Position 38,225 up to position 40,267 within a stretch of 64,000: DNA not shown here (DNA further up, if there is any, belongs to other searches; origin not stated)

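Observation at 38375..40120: HdrD/DsrK-type Fe-S oxidoreductase with a C-terminal receiver domain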

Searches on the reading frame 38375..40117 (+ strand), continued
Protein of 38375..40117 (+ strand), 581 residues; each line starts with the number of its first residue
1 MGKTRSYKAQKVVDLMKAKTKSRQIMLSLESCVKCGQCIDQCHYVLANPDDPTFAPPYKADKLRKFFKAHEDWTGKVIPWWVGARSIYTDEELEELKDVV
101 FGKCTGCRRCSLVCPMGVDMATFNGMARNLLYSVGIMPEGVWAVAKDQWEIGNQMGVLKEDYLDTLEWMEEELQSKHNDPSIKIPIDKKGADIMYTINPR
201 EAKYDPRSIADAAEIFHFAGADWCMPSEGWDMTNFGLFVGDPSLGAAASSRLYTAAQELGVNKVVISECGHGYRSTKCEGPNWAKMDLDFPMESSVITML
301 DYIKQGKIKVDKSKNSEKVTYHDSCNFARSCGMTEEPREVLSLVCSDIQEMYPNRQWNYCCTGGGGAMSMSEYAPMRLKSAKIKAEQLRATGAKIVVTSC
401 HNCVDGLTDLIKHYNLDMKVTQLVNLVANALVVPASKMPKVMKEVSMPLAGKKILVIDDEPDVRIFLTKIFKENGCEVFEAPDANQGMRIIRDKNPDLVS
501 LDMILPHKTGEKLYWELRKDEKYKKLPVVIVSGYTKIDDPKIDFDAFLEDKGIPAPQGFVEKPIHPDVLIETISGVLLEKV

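Call 42: search_protein_families(library=pfam, proteins=[P0121, P0125, P0127, P0134, P0138, P0141, P0155, P0162, P0192], max_evalue=0.0001)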
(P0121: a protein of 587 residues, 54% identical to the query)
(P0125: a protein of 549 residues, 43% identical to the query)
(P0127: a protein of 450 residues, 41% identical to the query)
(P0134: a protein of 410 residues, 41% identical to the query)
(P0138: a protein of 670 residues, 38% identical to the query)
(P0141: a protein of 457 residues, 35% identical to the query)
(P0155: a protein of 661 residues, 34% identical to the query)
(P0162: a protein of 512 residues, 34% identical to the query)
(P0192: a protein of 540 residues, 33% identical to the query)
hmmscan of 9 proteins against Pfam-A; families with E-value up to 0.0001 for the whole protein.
P0121 (587 aa): 4 families
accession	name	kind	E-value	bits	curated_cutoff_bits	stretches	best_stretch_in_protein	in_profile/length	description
PF00072.30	Response_reg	-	1.2e-18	67.7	30.2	1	460-580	1-110/111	Response regulator receiver domain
PF02754.22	CCG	-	1.2e-13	51.4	20.6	1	315-399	1-80/85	Cysteine-rich domain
PF13183.11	Fer4_8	-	3.4e-11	44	27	1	26-114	2-68/68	4Fe-4S dicluster domain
PF13534.11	Fer4_17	-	3.4e-08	34.4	22.2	1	29-115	2-61/61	4Fe-4S dicluster domain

P0125 (549 aa): 4 families
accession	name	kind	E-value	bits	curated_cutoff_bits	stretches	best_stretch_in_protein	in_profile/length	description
PF04358.19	DsrC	-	1.8e-15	57.7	24.9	1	449-537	7-105/107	DsrC like protein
PF13183.11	Fer4_8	-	2.4e-10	41.2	27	1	36-123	3-68/68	4Fe-4S dicluster domain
PF02754.22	CCG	-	8.7e-10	39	20.6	1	323-411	1-84/85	Cysteine-rich domain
PF13534.11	Fer4_17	-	1.7e-08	35.3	22.2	1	38-124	2-61/61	4Fe-4S dicluster domain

P0127 (450 aa): 5 families
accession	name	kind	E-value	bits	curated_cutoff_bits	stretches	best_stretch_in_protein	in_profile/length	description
PF02754.22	CCG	-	5e-13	49.4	20.6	1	330-418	1-84/85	Cysteine-rich domain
PF13183.11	Fer4_8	-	5e-09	37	27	1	42-129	2-68/68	4Fe-4S dicluster domain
PF13534.11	Fer4_17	-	1.4e-06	29.2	22.2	1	44-129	1-60/61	4Fe-4S dicluster domain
PF12838.12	Fer4_7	-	2.4e-06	28.4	27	1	45-129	2-52/52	4Fe-4S dicluster domain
PF13187.11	Fer4_9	-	3.1e-05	24.4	27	0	37-56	34-48/52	4Fe-4S dicluster domain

P0134 (410 aa): 3 families
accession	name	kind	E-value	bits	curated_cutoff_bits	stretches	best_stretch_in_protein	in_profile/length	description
PF02754.22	CCG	-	1.5e-10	41.5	20.6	1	296-384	1-84/85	Cysteine-rich domain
PF13183.11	Fer4_8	-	6.2e-09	36.7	27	1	26-98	3-67/68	4Fe-4S dicluster domain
PF13534.11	Fer4_17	-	5.2e-05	24.1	22.2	1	27-99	1-60/61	4Fe-4S dicluster domain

P0138 (670 aa): 6 families
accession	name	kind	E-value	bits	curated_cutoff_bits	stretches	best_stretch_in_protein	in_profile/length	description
PF02754.22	CCG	-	4.2e-14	52.9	20.6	1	557-646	2-85/85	Cysteine-rich domain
PF13183.11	Fer4_8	-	1.2e-11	45.4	27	1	265-353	1-68/68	4Fe-4S dicluster domain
PF13534.11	Fer4_17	-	8.9e-09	36.2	22.2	1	268-354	1-61/61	4Fe-4S dicluster domain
PF13187.11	Fer4_9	-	2.8e-06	27.7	27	0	256-280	24-48/52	4Fe-4S dicluster domain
PF00037.32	Fer4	-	2.8e-05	24.2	21.1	0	337-352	6-21/24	4Fe-4S binding domain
PF12838.12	Fer4_7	-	3.6e-05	24.6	27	1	269-353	2-52/52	4Fe-4S dicluster domain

P0141 (457 aa): 8 families
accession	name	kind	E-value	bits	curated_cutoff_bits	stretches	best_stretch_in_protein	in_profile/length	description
PF02754.22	CCG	-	2.1e-15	57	20.6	1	342-431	1-85/85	Cysteine-rich domain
PF13183.11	Fer4_8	-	1.5e-08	35.5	27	1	54-141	2-68/68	4Fe-4S dicluster domain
PF13534.11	Fer4_17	-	1e-06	29.6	22.2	0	121-142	40-61/61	4Fe-4S dicluster domain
PF13187.11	Fer4_9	-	1.2e-06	28.9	27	0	126-140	36-50/52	4Fe-4S dicluster domain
PF00037.32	Fer4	-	7.6e-06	26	21.1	0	125-140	6-21/24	4Fe-4S binding domain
PF13237.11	Fer4_10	-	1.7e-05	25.1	25.5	0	125-142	7-26/53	4Fe-4S dicluster domain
PF12837.12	Fer4_6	-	2.1e-05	24.7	25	0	50-70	2-22/24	4Fe-4S binding domain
PF12797.12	Fer4_2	-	4.3e-05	23.7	24.5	0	51-68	4-21/22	4Fe-4S binding domain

P0155 (661 aa): 6 families
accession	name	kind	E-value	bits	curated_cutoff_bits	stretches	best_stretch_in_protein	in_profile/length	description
PF02754.22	CCG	-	1.3e-14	54.5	20.6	1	541-629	1-84/85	Cysteine-rich domain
PF02665.19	Nitrate_red_gam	-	4.7e-13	49.7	22.9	1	60-213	41-200/217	Nitrate reductase gamma subunit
PF13183.11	Fer4_8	-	7.1e-12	46.1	27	1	261-347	2-68/68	4Fe-4S dicluster domain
PF13534.11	Fer4_17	-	1.8e-08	35.2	22.2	1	264-348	2-61/61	4Fe-4S dicluster domain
PF13187.11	Fer4_9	-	2e-06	28.2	27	0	328-345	32-49/52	4Fe-4S dicluster domain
PF13237.11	Fer4_10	-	4.4e-06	27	25.5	0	332-354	8-22/53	4Fe-4S dicluster domain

P0162 (512 aa): 5 families
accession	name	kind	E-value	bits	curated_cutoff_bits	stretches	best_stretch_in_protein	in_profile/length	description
PF13183.11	Fer4_8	-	3.1e-11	44.1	27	1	71-157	2-68/68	4Fe-4S dicluster domain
PF13534.11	Fer4_17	-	3.4e-09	37.5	22.2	1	73-158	1-61/61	4Fe-4S dicluster domain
PF13187.11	Fer4_9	-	6.3e-07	29.8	27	0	69-85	34-48/52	4Fe-4S dicluster domain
PF13237.11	Fer4_10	-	1.4e-05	25.4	25.5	0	141-164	7-32/53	4Fe-4S dicluster domain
PF12838.12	Fer4_7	-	5.4e-05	24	27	0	73-157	1-52/52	4Fe-4S dicluster domain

P0192 (540 aa): 5 families
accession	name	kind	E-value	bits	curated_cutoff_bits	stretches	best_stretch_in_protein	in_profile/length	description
PF13183.11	Fer4_8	-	5.7e-12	46.4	27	1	103-191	2-68/68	4Fe-4S dicluster domain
PF02754.22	CCG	-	1.8e-06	28.4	20.6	1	397-498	1-85/85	Cysteine-rich domain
PF13534.11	Fer4_17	-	1.9e-05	25.5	22.2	1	106-192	2-61/61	4Fe-4S dicluster domain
PF13237.11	Fer4_10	-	4.5e-05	23.7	25.5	0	176-189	8-21/53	4Fe-4S dicluster domain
PF00037.32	Fer4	-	8.8e-05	22.6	21.1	0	176-190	7-21/24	4Fe-4S binding domain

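Call 43: fold_search(model_id=the predicted structure, library=pdb)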
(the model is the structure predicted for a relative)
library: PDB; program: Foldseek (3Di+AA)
matches with E <= 10: 1487; with E <= 0.001: 493
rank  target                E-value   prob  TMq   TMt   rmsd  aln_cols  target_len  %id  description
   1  9ojn                  2.5e-09  1.00  0.40  0.32   8.2       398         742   20  Structure of Mycobacterium smegmatis EtfD (released 2025-05-21)
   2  9a6l_A                2.1e-08  1.00  0.34  0.76   4.0       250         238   18  Integrative model of LUTA-LUTB by crosslinking MS and deep learning (released 2024-09-18)
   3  4ja2                  1.3e-07  1.00  0.20  0.88   2.4       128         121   25  Structural basis of a rationally rewired protein-protein interface (RR468mutant V13P, L14I, I17M and N21V) (released 2013-09-04)
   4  3gl9_B                1.5e-07  1.00  0.20  0.87   2.6       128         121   26  The structure of a histidine kinase-response regulator complex sheds light into two-component signaling and reveals a  (released 2009-10-27)
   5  6rh1_C                1.7e-07  1.00  0.19  0.88   2.6       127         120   24  Revisiting pH-gated conformational switch. Complex HK853-RR468 D53A pH 7 (released 2020-02-19)
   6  9dvt_R                1.9e-07  1.00  0.20  0.47   2.4       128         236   23  Cryo-EM structure of RpaA bound to PkaiBC DNA and the CTD of the alpha subunit of RNAP from the cyanobacterium Synecho (released 2025-10-15)
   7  5uht_B                2.3e-07  1.00  0.19  0.87   2.6       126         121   25  Structure of the Thermotoga maritima HK853-BeF3-RR468 complex at pH 5.0 (released 2017-12-27)
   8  6rh8_C                2.4e-07  1.00  0.19  0.87   2.6       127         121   24  Revisiting pH-gated conformational switch. Complex HK853 mutant H260A -RR468 mutant D53A pH 5.3 (released 2020-02-19)
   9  9xzo                  3.0e-07  1.00  0.19  0.82   3.0       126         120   32  Crystal structure of AI-designed response regulator like protein M1X0B (released 2025-10-01)
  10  9dvt_S                3.3e-07  1.00  0.20  0.48   2.5       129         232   23  Cryo-EM structure of RpaA bound to PkaiBC DNA and the CTD of the alpha subunit of RNAP from the cyanobacterium Synecho (released 2025-10-15)
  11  3dge_C                3.5e-07  1.00  0.20  0.87   2.6       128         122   25  Structure of a histidine kinase-response regulator complex reveals insights into Two-component signaling and a novel c (released 2009-07-07)
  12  4jav_D                3.9e-07  1.00  0.19  0.88   2.5       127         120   24  Structural basis of a rationally rewired protein-protein interface (HK853wt and RR468mutant V13P, L14I, I17M and N21V) (released 2013-09-04)
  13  2jb9_A                6.0e-07  1.00  0.19  0.84   3.1       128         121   23  PhoB response regulator receiver domain constitutively-active double mutant D10A and D53E. (released 2007-01-04)
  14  2iyn_B                9.6e-07  1.00  0.19  0.85   2.7       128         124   25  The co-factor-induced pre-active conformation in PhoB (released 2006-08-30)
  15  6ifh                  1.1e-06  1.00  0.19  0.87   2.5       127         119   24  Unphosphorylated Spo0F from Paenisporosarcina sp. TG-14 (released 2019-01-16)
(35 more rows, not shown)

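Call 44: search_protein_families(library=ncbifam, proteins=[P0125, P0127, P0141], max_evalue=0.00001)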
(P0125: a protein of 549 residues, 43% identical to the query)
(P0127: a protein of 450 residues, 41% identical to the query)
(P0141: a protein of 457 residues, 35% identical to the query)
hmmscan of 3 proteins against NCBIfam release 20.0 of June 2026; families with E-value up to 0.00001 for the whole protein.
P0125 (549 aa): 11 families
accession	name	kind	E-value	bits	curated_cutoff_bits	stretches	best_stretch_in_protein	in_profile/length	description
NF045711.1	sulf_resp_HmcF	equivalog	3.3e-87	293.2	750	1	27-439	51-453/457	sulfate respiration complex iron-sulfur protein HmcF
NF045724.1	ferredox_TmcB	equivalog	5.9e-80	268.9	735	1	29-426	34-419/430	electron transfer complex ferredoxin TmcB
NF045796.1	DsrK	equivalog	7.1e-75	252.3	400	1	28-441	42-441/453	sulfate reduction electron transfer complex DsrMKJOP subunit DsrK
NF045670.1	quin_L_LdhH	equivalog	3.2e-20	72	800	1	241-430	512-704/706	L-lactate dehydrogenase (quinone) large subunit LdhH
NF004898.0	PRK06259.1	equivalog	1.1e-18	67.2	385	1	265-433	331-486/488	fumarate reductase (CoM/CoB) subunit TfrB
TIGR03342.1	dsrC_tusE_dsvC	subfamily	2e-11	44.2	53.5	1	449-537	8-106/108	TusE/DsrC/DsvC family sulfur relay protein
NF008369.0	PRK11168.1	equivalog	1.9e-10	40.2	278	0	88-149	40-98/401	anaerobic glycerol-3-phosphate dehydrogenase subunit C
NF008434.0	PRK11274.1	equivalog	1.2e-09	37.6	333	0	296-413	279-390/409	glycolate oxidase subunit GlcF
NF045663.1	diclust_near_Sec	equivalog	6.8e-09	34.4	530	0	251-416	474-623/759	pyridine nucleotide-disulfide oxidoreductase/dicluster-binding protein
TIGR03379.1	glycerol3P_GlpC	equivalog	4.2e-08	32.3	279.9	0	88-153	34-98/397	anaerobic glycerol-3-phosphate dehydrogenase subunit GlpC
NF008562.0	PRK11508.1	equivalog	1.5e-07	31.5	191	1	444-499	4-58/109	sulfurtransferase TusE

P0127 (450 aa): 8 families
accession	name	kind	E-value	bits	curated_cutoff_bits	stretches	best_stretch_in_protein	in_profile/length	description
NF045711.1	sulf_resp_HmcF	equivalog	1.1e-95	321.1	750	1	8-449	26-456/457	sulfate respiration complex iron-sulfur protein HmcF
NF045724.1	ferredox_TmcB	equivalog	9.6e-89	297.9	735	1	16-440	13-426/430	electron transfer complex ferredoxin TmcB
NF045796.1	DsrK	equivalog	9.2e-74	248.7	400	1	40-445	47-438/453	sulfate reduction electron transfer complex DsrMKJOP subunit DsrK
NF045670.1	quin_L_LdhH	equivalog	1e-20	73.7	800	1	290-439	561-706/706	L-lactate dehydrogenase (quinone) large subunit LdhH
NF004898.0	PRK06259.1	equivalog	7.6e-17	61.1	385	1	302-438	356-484/488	fumarate reductase (CoM/CoB) subunit TfrB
NF045663.1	diclust_near_Sec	equivalog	8.6e-14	50.6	530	1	299-424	508-624/759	pyridine nucleotide-disulfide oxidoreductase/dicluster-binding protein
NF008434.0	PRK11274.1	equivalog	2.2e-09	36.7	333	0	36-81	16-61/409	glycolate oxidase subunit GlcF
NF008369.0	PRK11168.1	equivalog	3.7e-07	29.4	278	0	305-421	273-383/401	anaerobic glycerol-3-phosphate dehydrogenase subunit C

P0141 (457 aa): 9 families
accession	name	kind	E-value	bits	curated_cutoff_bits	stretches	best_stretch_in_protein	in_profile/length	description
NF045711.1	sulf_resp_HmcF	equivalog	1e-73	248.7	750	1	35-450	40-445/457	sulfate respiration complex iron-sulfur protein HmcF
NF045724.1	ferredox_TmcB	equivalog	1.1e-73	248.3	735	1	36-454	22-428/430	electron transfer complex ferredoxin TmcB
NF045796.1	DsrK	equivalog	2.1e-72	244.2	400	1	32-454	29-435/453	sulfate reduction electron transfer complex DsrMKJOP subunit DsrK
NF004898.0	PRK06259.1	equivalog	3.1e-23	82.1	385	1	334-452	371-486/488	fumarate reductase (CoM/CoB) subunit TfrB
NF045670.1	quin_L_LdhH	equivalog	1e-18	67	800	1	329-451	589-706/706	L-lactate dehydrogenase (quinone) large subunit LdhH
NF008369.0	PRK11168.1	equivalog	5.9e-14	51.8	278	1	288-434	241-384/401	anaerobic glycerol-3-phosphate dehydrogenase subunit C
NF045663.1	diclust_near_Sec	equivalog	1.2e-10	40.1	530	0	261-435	466-623/759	pyridine nucleotide-disulfide oxidoreductase/dicluster-binding protein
TIGR03379.1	glycerol3P_GlpC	equivalog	5.1e-09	35.4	279.9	1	326-432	279-379/397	anaerobic glycerol-3-phosphate dehydrogenase subunit GlpC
NF008434.0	PRK11274.1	equivalog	2.3e-06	26.8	333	0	335-453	298-406/409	glycolate oxidase subunit GlcF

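Call 45: find_encoding_contigs(protein=P0001, flank=10000, max_places=3)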
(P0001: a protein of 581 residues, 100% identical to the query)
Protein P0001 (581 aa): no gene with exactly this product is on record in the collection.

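Call 46: find_encoding_contigs(protein=P0002, flank=10000, max_places=3)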
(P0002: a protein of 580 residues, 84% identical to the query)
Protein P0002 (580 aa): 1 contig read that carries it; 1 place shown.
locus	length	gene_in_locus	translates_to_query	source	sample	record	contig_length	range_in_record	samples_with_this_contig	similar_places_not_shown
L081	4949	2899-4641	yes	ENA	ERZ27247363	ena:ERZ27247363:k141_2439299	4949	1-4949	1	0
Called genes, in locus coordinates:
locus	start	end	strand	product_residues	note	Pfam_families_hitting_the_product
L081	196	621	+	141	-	PF02082:Rrf2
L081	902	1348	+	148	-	PF02082:Rrf2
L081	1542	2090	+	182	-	PF01661:Macro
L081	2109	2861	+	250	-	-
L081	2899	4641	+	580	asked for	PF13187:Fer4_9 (faint), PF13237:Fer4_10 (faint), PF13746:Fer4_18 (faint), PF13183:Fer4_8, PF13534:Fer4_17 (weak), PF02754:CCG, PF00072:Response_reg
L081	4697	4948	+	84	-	?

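Call 63: list_cluster_members(proteins=[P0064, P0106, P0006, P0005, P0110])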
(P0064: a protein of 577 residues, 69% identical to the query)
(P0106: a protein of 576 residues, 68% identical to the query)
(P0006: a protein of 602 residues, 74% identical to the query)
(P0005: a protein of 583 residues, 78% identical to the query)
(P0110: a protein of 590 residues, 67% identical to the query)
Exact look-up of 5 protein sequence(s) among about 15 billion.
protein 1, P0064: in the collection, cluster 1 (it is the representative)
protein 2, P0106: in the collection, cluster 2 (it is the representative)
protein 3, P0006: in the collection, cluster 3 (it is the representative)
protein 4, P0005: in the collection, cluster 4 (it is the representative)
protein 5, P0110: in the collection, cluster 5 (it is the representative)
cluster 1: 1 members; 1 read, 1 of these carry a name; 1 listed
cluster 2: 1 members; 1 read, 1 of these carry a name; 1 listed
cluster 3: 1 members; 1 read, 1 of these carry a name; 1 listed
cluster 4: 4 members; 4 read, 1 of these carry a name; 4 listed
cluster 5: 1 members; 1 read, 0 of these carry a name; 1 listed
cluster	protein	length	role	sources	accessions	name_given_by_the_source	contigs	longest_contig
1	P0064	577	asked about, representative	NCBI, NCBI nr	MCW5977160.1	MAG: response regulator [Bryobacteraceae bacterium] | response regulator [Bryobacteraceae bacterium]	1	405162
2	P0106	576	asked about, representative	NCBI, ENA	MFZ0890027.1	MAG: response regulator [Candidatus Binataceae bacterium]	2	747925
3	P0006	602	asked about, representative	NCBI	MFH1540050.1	MAG: response regulator [bacterium]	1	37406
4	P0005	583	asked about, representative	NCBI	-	-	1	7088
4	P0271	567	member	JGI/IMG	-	Fe-S oxidoreductase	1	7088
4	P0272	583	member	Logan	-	-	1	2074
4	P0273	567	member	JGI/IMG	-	-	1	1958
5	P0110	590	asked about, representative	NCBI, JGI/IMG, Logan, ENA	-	-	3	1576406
